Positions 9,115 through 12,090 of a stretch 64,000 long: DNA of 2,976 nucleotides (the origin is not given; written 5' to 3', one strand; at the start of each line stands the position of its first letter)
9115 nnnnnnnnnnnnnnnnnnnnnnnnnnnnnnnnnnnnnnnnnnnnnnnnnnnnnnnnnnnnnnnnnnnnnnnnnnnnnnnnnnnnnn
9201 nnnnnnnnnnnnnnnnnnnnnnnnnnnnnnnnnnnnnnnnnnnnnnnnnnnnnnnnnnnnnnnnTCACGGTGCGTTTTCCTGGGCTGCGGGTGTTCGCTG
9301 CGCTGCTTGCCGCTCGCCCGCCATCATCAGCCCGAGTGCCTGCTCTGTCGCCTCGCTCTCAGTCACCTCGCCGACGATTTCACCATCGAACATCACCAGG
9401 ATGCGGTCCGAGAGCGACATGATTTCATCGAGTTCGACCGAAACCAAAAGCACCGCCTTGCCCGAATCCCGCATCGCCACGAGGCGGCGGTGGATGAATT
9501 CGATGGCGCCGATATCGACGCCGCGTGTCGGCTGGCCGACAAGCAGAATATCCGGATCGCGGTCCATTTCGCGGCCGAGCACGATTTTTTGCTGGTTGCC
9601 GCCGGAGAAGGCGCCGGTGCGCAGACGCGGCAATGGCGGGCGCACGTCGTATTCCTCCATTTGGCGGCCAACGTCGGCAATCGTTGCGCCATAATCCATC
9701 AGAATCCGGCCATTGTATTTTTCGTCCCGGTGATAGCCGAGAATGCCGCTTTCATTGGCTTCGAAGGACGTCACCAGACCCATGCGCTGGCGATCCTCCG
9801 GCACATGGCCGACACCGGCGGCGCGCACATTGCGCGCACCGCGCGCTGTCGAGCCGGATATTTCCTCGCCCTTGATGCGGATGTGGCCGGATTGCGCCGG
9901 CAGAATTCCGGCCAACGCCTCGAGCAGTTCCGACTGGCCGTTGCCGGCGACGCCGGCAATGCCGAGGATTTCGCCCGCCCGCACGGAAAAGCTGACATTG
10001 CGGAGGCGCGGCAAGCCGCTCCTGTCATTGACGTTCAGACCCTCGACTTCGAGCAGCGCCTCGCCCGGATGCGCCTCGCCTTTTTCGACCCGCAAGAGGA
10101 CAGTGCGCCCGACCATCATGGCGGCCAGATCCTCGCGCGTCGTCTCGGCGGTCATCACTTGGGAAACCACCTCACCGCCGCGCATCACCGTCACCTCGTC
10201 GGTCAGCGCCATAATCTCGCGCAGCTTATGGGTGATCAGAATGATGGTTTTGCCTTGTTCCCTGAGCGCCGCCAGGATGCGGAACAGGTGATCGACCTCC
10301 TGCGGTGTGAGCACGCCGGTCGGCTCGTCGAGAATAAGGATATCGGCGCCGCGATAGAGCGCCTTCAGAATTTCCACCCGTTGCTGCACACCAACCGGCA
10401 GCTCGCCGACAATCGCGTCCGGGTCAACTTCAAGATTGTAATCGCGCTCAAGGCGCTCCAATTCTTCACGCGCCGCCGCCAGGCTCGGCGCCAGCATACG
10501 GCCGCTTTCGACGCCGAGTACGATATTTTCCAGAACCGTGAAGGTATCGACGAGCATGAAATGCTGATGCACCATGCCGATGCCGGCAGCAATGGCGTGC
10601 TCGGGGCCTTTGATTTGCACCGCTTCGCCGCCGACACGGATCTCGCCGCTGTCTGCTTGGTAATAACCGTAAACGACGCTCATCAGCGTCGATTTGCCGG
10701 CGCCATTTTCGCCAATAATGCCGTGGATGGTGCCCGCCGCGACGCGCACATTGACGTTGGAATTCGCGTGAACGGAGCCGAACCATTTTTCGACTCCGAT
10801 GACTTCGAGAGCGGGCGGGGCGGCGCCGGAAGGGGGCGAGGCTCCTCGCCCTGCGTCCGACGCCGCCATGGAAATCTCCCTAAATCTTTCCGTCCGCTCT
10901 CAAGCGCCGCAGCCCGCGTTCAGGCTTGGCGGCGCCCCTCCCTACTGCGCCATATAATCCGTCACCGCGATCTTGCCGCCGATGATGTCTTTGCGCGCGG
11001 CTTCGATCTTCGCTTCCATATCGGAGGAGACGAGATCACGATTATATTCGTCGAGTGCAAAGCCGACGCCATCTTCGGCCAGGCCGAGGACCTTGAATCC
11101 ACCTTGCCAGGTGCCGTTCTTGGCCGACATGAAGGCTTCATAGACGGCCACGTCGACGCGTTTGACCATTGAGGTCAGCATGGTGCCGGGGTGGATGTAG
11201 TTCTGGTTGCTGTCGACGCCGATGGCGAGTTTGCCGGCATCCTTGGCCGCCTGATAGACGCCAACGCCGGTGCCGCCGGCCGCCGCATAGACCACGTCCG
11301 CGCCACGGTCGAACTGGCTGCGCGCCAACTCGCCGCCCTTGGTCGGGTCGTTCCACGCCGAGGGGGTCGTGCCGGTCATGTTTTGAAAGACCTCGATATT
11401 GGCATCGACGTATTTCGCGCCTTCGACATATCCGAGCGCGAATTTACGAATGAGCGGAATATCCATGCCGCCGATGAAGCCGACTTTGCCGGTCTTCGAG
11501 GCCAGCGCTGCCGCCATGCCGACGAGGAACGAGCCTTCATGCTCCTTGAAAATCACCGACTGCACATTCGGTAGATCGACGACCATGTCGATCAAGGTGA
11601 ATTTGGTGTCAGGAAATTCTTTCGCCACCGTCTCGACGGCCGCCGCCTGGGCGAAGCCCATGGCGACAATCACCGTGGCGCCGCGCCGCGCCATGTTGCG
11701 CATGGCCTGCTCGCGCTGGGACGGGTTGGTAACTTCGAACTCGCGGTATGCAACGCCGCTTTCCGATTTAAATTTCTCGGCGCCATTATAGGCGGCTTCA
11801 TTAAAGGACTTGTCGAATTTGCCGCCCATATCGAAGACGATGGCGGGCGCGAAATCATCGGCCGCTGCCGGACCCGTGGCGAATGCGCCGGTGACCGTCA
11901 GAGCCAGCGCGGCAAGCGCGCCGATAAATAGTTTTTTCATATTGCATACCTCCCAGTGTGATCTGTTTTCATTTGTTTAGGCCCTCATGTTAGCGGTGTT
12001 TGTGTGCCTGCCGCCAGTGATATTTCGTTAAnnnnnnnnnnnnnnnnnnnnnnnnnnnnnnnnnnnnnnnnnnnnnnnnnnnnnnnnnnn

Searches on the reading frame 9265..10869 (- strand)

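Call 4: search_protein_families(library=pfam, proteins=[window:9265-10869:-])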
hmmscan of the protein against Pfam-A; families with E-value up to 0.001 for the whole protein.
window:9265-10869:- (534 aa): 3 families
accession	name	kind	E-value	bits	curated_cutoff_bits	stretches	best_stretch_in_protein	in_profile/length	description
PF00005.33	ABC_tran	-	2.4e-47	161.4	25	2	38-184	3-136/137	ABC transporter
PF13304.12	AAA_21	-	3.1e-06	27.9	27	0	48-66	1-19/304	AAA domain, putative AbiEii toxin, Type IV TA system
PF13555.12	AAA_29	-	0.00012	22.2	27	0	43-63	19-39/61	P-loop containing region of AAA domain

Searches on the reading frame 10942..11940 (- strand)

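Call 4: search_protein_families(library=pfam, proteins=[window:10942-11940:-])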
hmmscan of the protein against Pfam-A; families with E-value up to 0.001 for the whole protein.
window:10942-11940:- (332 aa): 2 families
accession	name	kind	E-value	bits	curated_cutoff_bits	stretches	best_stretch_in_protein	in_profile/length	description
PF02608.20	Bmp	-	4.4e-68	229.9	24.1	1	34-324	5-295/301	ABC transporter substrate-binding protein PnrA-like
PF13407.12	Peripla_BP_4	-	2.2e-05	24.6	35.1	1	43-274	9-251/258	Periplasmic binding protein domain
